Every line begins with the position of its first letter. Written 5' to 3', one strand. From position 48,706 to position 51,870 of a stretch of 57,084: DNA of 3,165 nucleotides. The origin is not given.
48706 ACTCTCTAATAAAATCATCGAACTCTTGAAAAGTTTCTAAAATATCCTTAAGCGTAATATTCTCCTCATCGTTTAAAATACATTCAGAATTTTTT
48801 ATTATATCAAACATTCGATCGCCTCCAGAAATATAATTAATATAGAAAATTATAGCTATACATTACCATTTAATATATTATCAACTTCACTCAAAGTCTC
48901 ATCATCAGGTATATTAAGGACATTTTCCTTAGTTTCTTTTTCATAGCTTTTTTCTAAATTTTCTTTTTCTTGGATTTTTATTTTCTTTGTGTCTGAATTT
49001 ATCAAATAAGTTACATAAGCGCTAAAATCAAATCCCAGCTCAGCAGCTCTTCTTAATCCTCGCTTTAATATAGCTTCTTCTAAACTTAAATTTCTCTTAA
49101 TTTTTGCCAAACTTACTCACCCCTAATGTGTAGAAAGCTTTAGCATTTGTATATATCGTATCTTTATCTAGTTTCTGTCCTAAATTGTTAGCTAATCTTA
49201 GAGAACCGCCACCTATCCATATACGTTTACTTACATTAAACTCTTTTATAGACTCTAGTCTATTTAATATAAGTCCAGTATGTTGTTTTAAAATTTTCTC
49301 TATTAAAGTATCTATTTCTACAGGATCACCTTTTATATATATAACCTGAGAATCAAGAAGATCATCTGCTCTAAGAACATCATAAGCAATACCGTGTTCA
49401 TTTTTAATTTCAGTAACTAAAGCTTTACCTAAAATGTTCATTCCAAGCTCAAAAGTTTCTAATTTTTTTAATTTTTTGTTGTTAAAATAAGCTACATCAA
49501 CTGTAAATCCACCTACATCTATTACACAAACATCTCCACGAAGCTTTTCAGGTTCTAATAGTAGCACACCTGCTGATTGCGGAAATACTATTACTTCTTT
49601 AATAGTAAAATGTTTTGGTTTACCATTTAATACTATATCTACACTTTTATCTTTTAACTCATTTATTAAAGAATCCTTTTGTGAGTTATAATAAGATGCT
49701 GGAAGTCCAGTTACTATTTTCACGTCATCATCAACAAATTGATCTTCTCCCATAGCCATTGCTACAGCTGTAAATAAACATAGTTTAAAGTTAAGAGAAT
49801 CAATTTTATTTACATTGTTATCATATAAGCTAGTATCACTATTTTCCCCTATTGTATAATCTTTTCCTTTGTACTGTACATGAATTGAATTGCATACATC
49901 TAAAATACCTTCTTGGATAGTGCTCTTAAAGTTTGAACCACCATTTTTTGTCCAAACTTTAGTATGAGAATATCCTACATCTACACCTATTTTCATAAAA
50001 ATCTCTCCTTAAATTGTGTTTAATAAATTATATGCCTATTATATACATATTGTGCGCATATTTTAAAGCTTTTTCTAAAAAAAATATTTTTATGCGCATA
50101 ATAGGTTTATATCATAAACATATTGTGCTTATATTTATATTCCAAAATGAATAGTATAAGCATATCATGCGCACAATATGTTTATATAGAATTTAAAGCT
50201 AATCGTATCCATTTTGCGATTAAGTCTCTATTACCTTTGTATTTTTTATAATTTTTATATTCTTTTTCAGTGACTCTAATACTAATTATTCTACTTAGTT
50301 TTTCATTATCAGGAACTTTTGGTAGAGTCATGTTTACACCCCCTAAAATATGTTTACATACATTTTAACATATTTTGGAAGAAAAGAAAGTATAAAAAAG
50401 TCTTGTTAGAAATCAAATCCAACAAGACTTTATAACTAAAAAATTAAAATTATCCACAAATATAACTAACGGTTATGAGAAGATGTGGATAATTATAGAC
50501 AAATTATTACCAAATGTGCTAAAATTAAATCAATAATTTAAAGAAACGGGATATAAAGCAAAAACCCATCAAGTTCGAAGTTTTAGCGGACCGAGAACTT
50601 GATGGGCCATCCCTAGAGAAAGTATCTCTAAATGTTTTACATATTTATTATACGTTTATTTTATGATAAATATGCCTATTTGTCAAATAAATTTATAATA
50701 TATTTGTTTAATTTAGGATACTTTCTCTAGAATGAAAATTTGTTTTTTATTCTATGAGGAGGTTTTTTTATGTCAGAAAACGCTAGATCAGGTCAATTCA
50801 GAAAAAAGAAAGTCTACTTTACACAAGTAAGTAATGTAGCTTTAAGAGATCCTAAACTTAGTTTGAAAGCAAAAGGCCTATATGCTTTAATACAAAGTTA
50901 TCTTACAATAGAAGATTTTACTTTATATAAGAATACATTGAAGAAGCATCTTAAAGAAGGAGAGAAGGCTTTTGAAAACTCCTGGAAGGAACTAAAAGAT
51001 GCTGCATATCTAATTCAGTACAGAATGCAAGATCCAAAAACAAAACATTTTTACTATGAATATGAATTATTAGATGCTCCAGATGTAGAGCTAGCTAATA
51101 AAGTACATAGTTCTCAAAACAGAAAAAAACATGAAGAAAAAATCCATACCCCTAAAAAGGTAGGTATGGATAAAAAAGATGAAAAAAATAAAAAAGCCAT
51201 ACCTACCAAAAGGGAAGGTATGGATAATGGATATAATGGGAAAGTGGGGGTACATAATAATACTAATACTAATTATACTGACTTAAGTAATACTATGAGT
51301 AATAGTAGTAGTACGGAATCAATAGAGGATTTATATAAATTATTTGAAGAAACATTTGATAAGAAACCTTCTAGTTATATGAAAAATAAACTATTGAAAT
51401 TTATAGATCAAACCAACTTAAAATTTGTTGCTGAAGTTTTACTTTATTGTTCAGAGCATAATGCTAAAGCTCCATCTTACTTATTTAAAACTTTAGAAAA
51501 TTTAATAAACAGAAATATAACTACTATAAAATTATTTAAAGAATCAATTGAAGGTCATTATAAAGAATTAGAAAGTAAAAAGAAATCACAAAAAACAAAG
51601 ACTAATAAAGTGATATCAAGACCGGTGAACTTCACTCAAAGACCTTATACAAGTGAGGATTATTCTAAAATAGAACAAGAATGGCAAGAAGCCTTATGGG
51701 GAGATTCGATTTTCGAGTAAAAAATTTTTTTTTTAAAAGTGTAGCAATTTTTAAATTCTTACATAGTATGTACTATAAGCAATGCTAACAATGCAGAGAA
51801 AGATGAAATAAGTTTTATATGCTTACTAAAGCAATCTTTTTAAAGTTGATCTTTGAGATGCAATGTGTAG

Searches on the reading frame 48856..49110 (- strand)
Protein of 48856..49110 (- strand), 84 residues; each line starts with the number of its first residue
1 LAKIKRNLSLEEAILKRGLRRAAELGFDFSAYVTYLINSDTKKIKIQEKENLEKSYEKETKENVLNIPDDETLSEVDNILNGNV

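Call 70: search_protein_families(library=pfam, proteins=[window:48856-49110:-], max_evalue=0.1)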
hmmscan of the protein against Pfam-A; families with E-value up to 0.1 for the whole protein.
window:48856-49110:- (84 aa): 2 families
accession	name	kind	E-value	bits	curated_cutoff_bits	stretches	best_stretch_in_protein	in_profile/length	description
PF03922.20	OmpW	-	0.0064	16.9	24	1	6-61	123-178/195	OmpW family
PF12643.12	MazG-like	-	0.008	16.8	27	1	22-57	49-83/85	MazG-like family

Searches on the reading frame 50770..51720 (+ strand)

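Call 5: search_protein_families(library=pfam, proteins=[window:50770-51720:+], max_evalue=1)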
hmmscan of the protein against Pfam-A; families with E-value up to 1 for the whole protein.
window:50770-51720:+ (316 aa): 2 families
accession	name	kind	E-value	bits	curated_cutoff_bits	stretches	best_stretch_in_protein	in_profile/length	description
PF07261.16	DnaB_2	-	1.9e-06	27.9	22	1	190-258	2-72/74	Replication initiation and membrane attachment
PF17193.9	MukF_C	-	0.025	15.2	27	1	23-97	42-116/158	MukF C-terminal domain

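Call 8: search_protein_families(library=phrogs, proteins=[window:50770-51720:+], max_evalue=0.1)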
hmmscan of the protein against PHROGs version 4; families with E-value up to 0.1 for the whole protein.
window:50770-51720:+ (316 aa): 11 families
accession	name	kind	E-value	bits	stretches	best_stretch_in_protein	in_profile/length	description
phrog_186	-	DNA, RNA and nucleotide metabolism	6.2e-25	89.5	1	11-302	16-293/308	DnaD-like helicase loader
phrog_1456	-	DNA, RNA and nucleotide metabolism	7.9e-12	45.9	1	11-182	7-172/365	DNA binding protein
phrog_27492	-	unknown function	7e-11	43.1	1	11-104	18-108/304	-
phrog_22134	-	unknown function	2.4e-10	41.6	1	21-108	3-89/262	-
phrog_11718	-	unknown function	3.3e-10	41.2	1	13-103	8-98/105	-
phrog_4707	-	DNA, RNA and nucleotide metabolism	7.2e-09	36.6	1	3-181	3-183/409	replication initiation protein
phrog_428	-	DNA, RNA and nucleotide metabolism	3e-08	34.2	1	10-213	83-261/455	replication initiation protein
phrog_37920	-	DNA, RNA and nucleotide metabolism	3.3e-05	24.2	1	16-88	11-81/245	HTH DNA binding protein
phrog_6493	-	DNA, RNA and nucleotide metabolism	0.00023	21.6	1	73-280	74-246/261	DnaD-like helicase loader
phrog_4016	-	DNA, RNA and nucleotide metabolism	0.0037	18.1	1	161-299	7-143/159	replication initiation protein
phrog_4037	-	unknown function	0.021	15.9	1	114-180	20-86/167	-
